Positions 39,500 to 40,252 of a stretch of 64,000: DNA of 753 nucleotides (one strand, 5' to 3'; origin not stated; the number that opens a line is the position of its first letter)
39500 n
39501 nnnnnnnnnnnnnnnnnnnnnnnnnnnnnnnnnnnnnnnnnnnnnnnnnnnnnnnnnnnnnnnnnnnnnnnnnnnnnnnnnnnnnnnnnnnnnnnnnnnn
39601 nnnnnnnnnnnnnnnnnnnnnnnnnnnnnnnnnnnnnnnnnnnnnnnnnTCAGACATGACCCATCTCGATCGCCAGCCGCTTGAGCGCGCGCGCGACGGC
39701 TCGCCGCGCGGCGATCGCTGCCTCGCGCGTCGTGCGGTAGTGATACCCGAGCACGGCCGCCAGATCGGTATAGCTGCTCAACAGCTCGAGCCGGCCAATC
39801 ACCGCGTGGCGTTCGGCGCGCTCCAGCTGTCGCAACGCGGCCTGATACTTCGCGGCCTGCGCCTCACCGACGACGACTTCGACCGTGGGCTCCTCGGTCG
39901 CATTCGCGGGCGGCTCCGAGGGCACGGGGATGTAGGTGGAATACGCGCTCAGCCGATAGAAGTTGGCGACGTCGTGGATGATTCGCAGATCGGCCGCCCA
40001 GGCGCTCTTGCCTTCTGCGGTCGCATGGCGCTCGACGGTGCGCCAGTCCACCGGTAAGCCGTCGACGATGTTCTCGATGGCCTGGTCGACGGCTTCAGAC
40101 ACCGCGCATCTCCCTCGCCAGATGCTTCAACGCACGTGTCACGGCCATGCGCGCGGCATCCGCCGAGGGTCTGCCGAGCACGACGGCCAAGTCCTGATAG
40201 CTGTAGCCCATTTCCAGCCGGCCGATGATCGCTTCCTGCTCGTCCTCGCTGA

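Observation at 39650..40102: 150-aa chimera: N-terminal copy of the kinase N-module fused to a copy of sigma region 4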

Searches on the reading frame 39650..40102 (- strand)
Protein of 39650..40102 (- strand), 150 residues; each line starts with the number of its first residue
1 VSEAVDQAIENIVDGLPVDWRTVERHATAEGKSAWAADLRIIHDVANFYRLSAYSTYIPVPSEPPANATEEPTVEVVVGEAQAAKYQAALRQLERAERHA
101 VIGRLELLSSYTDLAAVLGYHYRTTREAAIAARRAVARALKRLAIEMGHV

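Call 6: search_protein_families(library=pfam, proteins=[window:39650-40102:-], max_evalue=1)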
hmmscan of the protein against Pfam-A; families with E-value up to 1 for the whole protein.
window:39650-40102:- (150 aa): 0 families

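Call 7: search_protein_families(library=ncbifam, proteins=[window:39650-40102:-], max_evalue=1)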
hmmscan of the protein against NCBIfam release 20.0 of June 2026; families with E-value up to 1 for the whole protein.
window:39650-40102:- (150 aa): 3 families
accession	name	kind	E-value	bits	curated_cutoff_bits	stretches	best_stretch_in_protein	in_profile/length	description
NF007214.0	PRK09636.1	subfamily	0.0002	20.6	271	1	63-143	86-166/293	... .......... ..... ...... SigJ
TIGR02952.1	Sig70_famx2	equivalog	0.023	14.6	206.45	1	44-124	73-154/170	ECF subfamily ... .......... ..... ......, BldN family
TIGR02983.1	SigE-fam_strep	subfamily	0.043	13.7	141.55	1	75-140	93-158/162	SigE family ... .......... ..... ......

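Call 8: find_homologous_proteins(query=window:39650-40102:-, max_evalue=0.001)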
Query window:39650-40102:- (150 aa): 42 proteins with E <= 0.001 among 554 candidates.
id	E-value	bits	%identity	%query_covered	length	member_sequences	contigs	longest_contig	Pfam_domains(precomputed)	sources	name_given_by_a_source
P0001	7.9e-85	300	96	100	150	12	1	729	-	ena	-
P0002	4.5e-75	268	88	100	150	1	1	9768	-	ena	-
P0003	2.0e-74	266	85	100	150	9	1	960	-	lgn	-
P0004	2.5e-72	259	84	100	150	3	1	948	-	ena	-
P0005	4.4e-71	255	85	100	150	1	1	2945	-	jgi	jgi:DNA-directed RNA polymerase specialized sigma24 family protein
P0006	1.4e-69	250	82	100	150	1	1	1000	-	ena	-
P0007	4.0e-68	246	83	100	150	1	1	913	-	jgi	jgi:DNA-directed RNA polymerase specialized sigma24 family protein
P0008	7.9e-67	241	81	100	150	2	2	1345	-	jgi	jgi:DNA-directed RNA polymerase specialized sigma24 family protein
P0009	2.4e-65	237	80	99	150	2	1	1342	-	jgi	jgi:DNA-directed RNA polymerase specialized sigma24 family protein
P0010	1.6e-64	234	81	99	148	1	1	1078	-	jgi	jgi:DNA-directed RNA polymerase specialized sigma24 family protein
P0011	1.8e-64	234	81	99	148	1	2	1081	-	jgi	jgi:DNA-directed RNA polymerase specialized sigma24 family protein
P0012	5.5e-64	232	80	99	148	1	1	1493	-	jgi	jgi:DNA-directed RNA polymerase specialized sigma24 family protein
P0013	3.2e-62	226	79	97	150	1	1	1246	-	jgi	jgi:DNA-directed RNA polymerase specialized sigma24 family protein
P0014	2.3e-59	217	73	100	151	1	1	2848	-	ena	-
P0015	1.4e-57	211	71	100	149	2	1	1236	-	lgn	-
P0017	1.6e-56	208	68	100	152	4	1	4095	-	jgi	jgi:DNA-directed RNA polymerase specialized sigma24 family protein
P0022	1.1e-51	192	64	100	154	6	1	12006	-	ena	-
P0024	3.7e-51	191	64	100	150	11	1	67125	-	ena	-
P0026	8.0e-51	190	65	100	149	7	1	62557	-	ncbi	ncbi:MAG TPA: hypothetical protein VH436_04135 [Vicinamibacterales bacterium]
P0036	6.4e-44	167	59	100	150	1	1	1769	-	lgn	-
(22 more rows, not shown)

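Call 9: find_encoding_contigs(protein=window:39650-40102:-, flank=6000, max_places=10)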
Protein window:39650-40102:- (150 aa): 11 contigs read that carry it; 10 places shown.
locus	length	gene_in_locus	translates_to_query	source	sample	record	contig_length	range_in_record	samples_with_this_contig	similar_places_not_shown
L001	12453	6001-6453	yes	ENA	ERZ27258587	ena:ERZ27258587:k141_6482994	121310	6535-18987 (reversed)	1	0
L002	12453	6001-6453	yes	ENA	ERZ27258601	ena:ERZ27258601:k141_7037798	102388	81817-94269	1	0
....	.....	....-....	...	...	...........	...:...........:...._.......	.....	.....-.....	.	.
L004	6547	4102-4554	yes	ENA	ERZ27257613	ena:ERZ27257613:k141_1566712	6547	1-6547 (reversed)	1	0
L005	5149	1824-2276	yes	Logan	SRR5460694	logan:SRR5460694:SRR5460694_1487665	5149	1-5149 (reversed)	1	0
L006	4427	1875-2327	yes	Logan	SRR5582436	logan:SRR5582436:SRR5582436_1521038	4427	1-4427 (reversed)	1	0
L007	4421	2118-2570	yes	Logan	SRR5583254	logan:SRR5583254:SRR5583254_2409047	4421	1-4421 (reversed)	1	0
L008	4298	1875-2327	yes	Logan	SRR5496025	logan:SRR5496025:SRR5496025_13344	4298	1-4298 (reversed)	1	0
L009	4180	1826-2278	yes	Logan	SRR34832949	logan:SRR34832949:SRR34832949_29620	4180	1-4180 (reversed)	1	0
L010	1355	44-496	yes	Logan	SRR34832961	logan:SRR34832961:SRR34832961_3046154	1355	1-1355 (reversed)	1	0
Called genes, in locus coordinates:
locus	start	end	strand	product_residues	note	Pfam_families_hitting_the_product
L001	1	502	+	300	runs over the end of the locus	-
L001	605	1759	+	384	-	PF06245:DUF1015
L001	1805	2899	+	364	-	PF00266:Aminotran_5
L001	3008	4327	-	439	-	PF01743:PolyA_pol, PF12627:PolyA_pol_RNAbd, PF12626:PolyA_pol_arg_C (weak)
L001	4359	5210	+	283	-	-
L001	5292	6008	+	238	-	PF04542:Sigma70_r2, PF08281:Sigma70_r4_2 (weak)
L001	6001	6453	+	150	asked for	-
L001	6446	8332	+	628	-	PF00069:Pkinase, PF01636:APH (faint), PF03109:ABC1 (faint), PF07714:PK_Tyr_Ser-Thr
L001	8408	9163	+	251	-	-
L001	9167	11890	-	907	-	PF02739:5_3_exonuc_N, PF01367:5_3_exonuc, PF01612:DNA_pol_A_exo1, PF22619:DNA_polI_exo1, PF00476:DNA_pol_A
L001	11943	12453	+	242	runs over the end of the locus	-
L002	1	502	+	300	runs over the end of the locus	-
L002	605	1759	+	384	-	PF06245:DUF1015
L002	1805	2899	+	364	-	PF00266:Aminotran_5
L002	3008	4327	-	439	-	PF01743:PolyA_pol, PF12627:PolyA_pol_RNAbd, PF12626:PolyA_pol_arg_C (weak)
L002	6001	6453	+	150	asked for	-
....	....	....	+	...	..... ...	-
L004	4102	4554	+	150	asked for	-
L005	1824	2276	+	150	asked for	-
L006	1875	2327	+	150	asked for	-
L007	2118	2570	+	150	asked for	-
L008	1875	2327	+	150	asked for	-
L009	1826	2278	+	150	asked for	-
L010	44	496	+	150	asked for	-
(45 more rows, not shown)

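Call 11: find_related_loci(query=A1, collection=genome_contigs, flank=6000)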
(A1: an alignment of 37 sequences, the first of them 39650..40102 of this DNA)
Query A1 (150 aa) in genome_contigs; peptide patterns used: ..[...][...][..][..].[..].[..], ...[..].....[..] (x = any residue, [..] = any of these).
37 stretches matched a pattern; 1 encode a relative of the query (tblastn E <= 1e-3); 1 distinct loci.
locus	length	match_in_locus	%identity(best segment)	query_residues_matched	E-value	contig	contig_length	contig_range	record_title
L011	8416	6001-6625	64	1-150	3e-52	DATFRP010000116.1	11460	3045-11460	MAG TPA_asm: Vicinamibacterales bacterium isolate SMAG_U9361 k141_4979135, whole genome shotgun sequence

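Call 13: find_encoding_contigs(protein=P0024, flank=6000, max_places=2)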
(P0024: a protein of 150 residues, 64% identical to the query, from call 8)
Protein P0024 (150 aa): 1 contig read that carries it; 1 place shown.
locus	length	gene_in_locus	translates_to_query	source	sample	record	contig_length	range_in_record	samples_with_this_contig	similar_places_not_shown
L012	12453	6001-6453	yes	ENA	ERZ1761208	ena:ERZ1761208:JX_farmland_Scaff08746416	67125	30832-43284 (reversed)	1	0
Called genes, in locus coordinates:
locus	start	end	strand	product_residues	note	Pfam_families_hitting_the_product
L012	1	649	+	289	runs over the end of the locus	-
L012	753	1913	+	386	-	PF06245:DUF1015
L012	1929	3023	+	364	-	PF00266:Aminotran_5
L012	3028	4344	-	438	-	PF01743:PolyA_pol, PF12627:PolyA_pol_RNAbd, PF12626:PolyA_pol_arg_C (weak)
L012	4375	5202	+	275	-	-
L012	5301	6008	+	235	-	PF04542:Sigma70_r2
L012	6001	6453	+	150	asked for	-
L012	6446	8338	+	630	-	PF03109:ABC1 (faint), PF00069:Pkinase, PF07714:PK_Tyr_Ser-Thr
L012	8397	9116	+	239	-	-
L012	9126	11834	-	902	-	PF02739:5_3_exonuc_N, PF01367:5_3_exonuc, PF01612:DNA_pol_A_exo1, PF22619:DNA_polI_exo1, PF00476:DNA_pol_A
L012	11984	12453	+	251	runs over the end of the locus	-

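Call 14: find_encoding_contigs(protein=P0026, flank=6000, max_places=2)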
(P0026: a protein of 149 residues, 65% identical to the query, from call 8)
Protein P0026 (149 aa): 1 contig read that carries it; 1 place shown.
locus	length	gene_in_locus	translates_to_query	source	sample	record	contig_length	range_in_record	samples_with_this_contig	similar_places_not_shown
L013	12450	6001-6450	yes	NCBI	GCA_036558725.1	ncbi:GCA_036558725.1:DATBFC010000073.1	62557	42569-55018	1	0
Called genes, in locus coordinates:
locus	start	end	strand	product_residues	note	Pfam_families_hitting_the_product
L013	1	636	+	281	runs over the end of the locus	-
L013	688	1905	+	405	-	PF06245:DUF1015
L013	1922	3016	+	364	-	PF00266:Aminotran_5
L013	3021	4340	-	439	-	PF01743:PolyA_pol, PF12627:PolyA_pol_RNAbd, PF12626:PolyA_pol_arg_C (weak)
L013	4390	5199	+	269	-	-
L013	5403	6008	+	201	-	PF04542:Sigma70_r2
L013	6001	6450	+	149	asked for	-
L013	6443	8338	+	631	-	PF00069:Pkinase, PF01636:APH (faint), PF03109:ABC1 (faint), PF07714:PK_Tyr_Ser-Thr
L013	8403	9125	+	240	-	-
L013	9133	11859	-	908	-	PF02739:5_3_exonuc_N, PF01367:5_3_exonuc, PF01612:DNA_pol_A_exo1, PF22619:DNA_polI_exo1, PF00476:DNA_pol_A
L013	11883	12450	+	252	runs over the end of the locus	-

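Call 15: find_encoding_contigs(protein=P0036, flank=6000, max_places=2)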
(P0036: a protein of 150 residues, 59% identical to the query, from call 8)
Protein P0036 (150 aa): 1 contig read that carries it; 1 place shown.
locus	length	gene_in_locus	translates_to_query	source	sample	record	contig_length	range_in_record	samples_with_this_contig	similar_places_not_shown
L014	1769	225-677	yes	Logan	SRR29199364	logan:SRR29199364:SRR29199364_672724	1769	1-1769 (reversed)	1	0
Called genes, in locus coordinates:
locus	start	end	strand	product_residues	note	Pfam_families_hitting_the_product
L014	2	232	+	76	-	?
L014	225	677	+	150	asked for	-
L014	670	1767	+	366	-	?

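Call 20: find_encoding_contigs(protein=P0002, flank=4000, max_places=1)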
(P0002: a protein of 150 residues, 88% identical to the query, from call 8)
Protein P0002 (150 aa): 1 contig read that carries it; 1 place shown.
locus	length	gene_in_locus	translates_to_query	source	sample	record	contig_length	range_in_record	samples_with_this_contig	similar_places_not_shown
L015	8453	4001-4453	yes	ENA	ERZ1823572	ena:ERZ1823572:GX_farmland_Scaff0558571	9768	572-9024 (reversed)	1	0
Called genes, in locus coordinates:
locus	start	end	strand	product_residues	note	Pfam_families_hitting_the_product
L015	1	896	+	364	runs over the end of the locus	PF00266:Aminotran_5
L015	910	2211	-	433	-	PF01743:PolyA_pol, PF12627:PolyA_pol_RNAbd, PF12626:PolyA_pol_arg_C (weak)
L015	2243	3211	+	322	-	-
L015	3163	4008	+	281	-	PF04542:Sigma70_r2, PF08281:Sigma70_r4_2 (weak)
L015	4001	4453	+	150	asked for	-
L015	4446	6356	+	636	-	PF00069:Pkinase, PF01636:APH (faint), PF03109:ABC1 (faint), PF07714:PK_Tyr_Ser-Thr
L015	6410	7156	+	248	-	-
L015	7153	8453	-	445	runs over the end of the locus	PF05598:DUF772, PF01609:DDE_Tnp_1 (weak)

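Call 21: find_encoding_contigs(protein=P0014, flank=4000, max_places=1)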
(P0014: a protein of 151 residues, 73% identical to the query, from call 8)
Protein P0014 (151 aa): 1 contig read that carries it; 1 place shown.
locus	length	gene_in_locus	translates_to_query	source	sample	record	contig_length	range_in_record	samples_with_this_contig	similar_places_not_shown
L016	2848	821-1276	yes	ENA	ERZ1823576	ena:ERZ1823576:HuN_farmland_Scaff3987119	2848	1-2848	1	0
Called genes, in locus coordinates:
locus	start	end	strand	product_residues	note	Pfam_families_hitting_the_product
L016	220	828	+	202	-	PF07638:Sigma70_ECF (weak), PF04542:Sigma70_r2, PF08281:Sigma70_r4_2 (weak)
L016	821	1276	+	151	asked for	-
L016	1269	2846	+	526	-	?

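Call 22: find_encoding_contigs(protein=P0017, flank=4000, max_places=1)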
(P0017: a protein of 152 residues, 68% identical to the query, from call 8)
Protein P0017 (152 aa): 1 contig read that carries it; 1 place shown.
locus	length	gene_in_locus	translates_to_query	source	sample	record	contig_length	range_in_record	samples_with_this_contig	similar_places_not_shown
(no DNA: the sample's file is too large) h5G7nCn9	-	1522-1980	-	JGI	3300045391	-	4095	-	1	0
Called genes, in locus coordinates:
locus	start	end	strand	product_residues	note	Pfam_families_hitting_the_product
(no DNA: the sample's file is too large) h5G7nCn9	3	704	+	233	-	?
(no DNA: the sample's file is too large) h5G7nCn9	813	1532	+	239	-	PF04542:Sigma70_r2, PF08281:Sigma70_r4_2 (weak)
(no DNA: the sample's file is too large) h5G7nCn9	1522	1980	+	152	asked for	-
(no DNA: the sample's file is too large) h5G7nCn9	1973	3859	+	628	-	PF00069:Pkinase, PF01636:APH (faint), PF03109:ABC1 (faint), PF07714:PK_Tyr_Ser-Thr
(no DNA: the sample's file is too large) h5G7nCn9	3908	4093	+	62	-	?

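Call 23: find_encoding_contigs(protein=P0022, flank=4000, max_places=1)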
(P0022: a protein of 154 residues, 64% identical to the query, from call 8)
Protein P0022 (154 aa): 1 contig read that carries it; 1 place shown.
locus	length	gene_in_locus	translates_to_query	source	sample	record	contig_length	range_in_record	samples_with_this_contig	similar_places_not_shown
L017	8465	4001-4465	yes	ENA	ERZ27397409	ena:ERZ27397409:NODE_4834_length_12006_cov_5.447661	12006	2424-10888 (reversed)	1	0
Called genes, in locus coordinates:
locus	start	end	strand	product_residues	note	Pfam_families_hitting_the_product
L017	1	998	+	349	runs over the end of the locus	PF00266:Aminotran_5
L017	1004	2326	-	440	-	PF01743:PolyA_pol, PF12627:PolyA_pol_RNAbd, PF12626:PolyA_pol_arg_C (weak)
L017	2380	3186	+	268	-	-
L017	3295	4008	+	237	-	PF04542:Sigma70_r2, PF08281:Sigma70_r4_2 (weak)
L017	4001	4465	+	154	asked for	-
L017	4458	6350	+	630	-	PF00069:Pkinase, PF01636:APH (faint), PF07714:PK_Tyr_Ser-Thr, PF03109:ABC1 (weak)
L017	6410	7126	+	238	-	-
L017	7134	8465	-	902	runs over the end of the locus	PF02739:5_3_exonuc_N, PF01367:5_3_exonuc, PF01612:DNA_pol_A_exo1, PF22619:DNA_polI_exo1, PF00476:DNA_pol_A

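Call 27: predict_structure(alignment_id=A1)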
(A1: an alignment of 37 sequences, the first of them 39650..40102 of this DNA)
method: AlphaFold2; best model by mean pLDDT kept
length: 150 residues; sequences in the alignment: 37
mean_pLDDT: 65.0   pTM: 0.56
mean pLDDT of the five models: 65.0, 59.6, 58.6, 50.5, 49.5
residues with pLDDT >= 90: 1; 70-90: 76; 50-70: 24; < 50: 49
segments of 3 or more residues with pLDDT < 50: 56-87, 96-107
pLDDT, mean of each block of 10 residues (from residue 1): 81 84 87 85 78 49 38 35 46 48 49 71 75 80 69
secondary structure, 60 per line:
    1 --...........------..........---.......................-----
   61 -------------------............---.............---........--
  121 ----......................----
elements in order: H3-13 H20-29 H33-55 H80-91 H95-107 H111-118 H125-146

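Call 34: fold_search(model_id=the predicted structure, library=pdb)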
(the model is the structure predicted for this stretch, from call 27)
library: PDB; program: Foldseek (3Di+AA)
matches with E <= 10: 22; with E <= 0.001: 0
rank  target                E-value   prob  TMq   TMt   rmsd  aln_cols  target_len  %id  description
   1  9m98_F                2.1e+00  0.06  0.20  0.18  30.8       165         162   19  Structural Basis of Pausing During Transcription Initiation in Mycobacterium tuberculosis (released 2026-01-14)
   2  7eh7_A                2.9e+00  0.05  0.20  0.19  13.1       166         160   14  Cryo-EM structure of the octameric state of C-phycocyanin from Thermoleptolyngbya sp. O-77 (released 2021-11-17)
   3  7u8g_B                3.1e+00  0.09  0.22  0.24  14.8       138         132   17  Cryo-EM structure of the core human NADPH oxidase NOX2 (released 2022-10-26)
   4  6cnz_F                4.4e+00  0.03  0.18  0.17  14.5       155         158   17  Crystal Structure of Chorismate Mutase from Burkholderia thailandensis (released 2018-03-21)
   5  7d63_RQ               4.4e+00  0.02  0.16  0.09  27.4       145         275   16  Cryo-EM structure of 90S preribosome with inactive Utp24 (state C) (released 2021-10-06)
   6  6n63                  4.7e+00  0.04  0.20  0.21  17.6       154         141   12  Crystal structure of an Iron binding protein (released 2019-07-17)
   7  2gbb_B                4.7e+00  0.04  0.20  0.20  14.2       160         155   11  Crystal structure of secreted chorismate mutase from Yersinia pestis (released 2007-04-03)
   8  5e6g_B                5.4e+00  0.07  0.25  0.30  13.8       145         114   21  Crystal Structure of De Novo Designed Protein CA01 (released 2016-05-18)
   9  8t5y                  5.4e+00  0.02  0.16  0.13  14.8       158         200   16  Structure of Rhodococcus sp. USK13 DarR(K44A)-cAMP complex (released 2023-11-01)
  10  7ext_B1               6.0e+00  0.03  0.18  0.17  13.0       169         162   13  Cryo-EM structure of cyanobacterial phycobilisome from Synechococcus sp. PCC 7002 (released 2021-10-06)
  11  9bj7_W                7.1e+00  0.04  0.22  0.20  13.1       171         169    9  Crystal structure of the N-terminal truncated AbiV (residues 24-201) (released 2025-08-13)
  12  8d9o                  7.1e+00  0.02  0.16  0.14  17.4       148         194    9  De Novo Photosynthetic Reaction Center Protein in Apo-State (released 2022-09-28)
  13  8gz3_A                7.4e+00  0.03  0.19  0.21  16.2       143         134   18  Structure of human phagocyte NADPH oxidase in the resting state (released 2022-12-21)
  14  4kvq                  7.8e+00  0.02  0.16  0.13  16.8       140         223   17  Crystal Structure of Prochlorococcus marinus aldehyde-deformylating oxygenase wild type with palmitic acid bound (released 2013-06-26)
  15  3hug_E                8.3e+00  0.05  0.16  0.30  12.0        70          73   26  Crystal structure of Mycobacterium tuberculosis anti-sigma factor RslA in complex with -35 promoter binding domain of  (released 2010-03-02)
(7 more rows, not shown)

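Call 35: search_solved_structures(query=A1, max_evalue=1, show_alignments=2)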
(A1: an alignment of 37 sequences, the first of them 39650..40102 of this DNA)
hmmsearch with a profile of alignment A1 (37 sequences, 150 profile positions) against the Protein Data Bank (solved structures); distinct sequences matched with E-value up to 1: 3.
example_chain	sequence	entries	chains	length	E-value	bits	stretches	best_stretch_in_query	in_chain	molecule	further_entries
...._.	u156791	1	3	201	0.47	14.1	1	81-144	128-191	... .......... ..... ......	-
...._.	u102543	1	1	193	0.61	13.7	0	81-143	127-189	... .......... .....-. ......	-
5xe7_A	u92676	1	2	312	0.75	13.4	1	76-137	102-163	ECF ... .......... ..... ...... SigJ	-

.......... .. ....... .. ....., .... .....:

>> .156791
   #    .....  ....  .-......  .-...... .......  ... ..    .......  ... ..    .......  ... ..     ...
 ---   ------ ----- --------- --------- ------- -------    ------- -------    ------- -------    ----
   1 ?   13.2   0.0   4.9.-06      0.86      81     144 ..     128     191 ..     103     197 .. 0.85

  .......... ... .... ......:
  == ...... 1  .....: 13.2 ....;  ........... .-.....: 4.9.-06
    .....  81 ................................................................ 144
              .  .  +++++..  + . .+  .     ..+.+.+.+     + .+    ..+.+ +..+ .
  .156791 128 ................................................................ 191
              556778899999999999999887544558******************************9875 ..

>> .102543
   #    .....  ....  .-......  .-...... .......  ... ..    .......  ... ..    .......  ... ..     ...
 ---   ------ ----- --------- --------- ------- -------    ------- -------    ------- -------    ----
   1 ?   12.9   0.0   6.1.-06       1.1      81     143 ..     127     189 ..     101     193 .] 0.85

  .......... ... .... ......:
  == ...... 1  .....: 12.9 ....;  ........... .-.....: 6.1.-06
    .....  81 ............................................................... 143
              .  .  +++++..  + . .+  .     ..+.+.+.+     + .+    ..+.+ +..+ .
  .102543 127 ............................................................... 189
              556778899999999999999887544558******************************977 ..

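Call 63: find_related_loci(query=A1, collection=metagenome_contigs, flank=2500)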
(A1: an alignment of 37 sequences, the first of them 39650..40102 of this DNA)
Query A1 (150 aa) in metagenome_contigs; peptide patterns used: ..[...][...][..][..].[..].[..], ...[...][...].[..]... (x = any residue, [..] = any of these).
599 stretches matched a pattern (row limit reached: there are more); 7 encode a relative of the query (tblastn E <= 1e-3); 7 distinct loci.
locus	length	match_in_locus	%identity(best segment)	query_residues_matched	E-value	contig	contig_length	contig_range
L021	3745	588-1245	99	1-150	2e-97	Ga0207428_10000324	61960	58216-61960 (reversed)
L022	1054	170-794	65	1-150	4e-57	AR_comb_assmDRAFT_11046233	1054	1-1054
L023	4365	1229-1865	65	1-150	5e-54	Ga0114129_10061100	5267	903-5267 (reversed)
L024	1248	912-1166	41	64-148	2e-11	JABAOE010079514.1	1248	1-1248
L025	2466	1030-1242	43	71-147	7e-11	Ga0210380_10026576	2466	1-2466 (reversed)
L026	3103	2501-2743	39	65-150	9e-11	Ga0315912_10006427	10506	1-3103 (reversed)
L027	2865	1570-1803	38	65-147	4e-9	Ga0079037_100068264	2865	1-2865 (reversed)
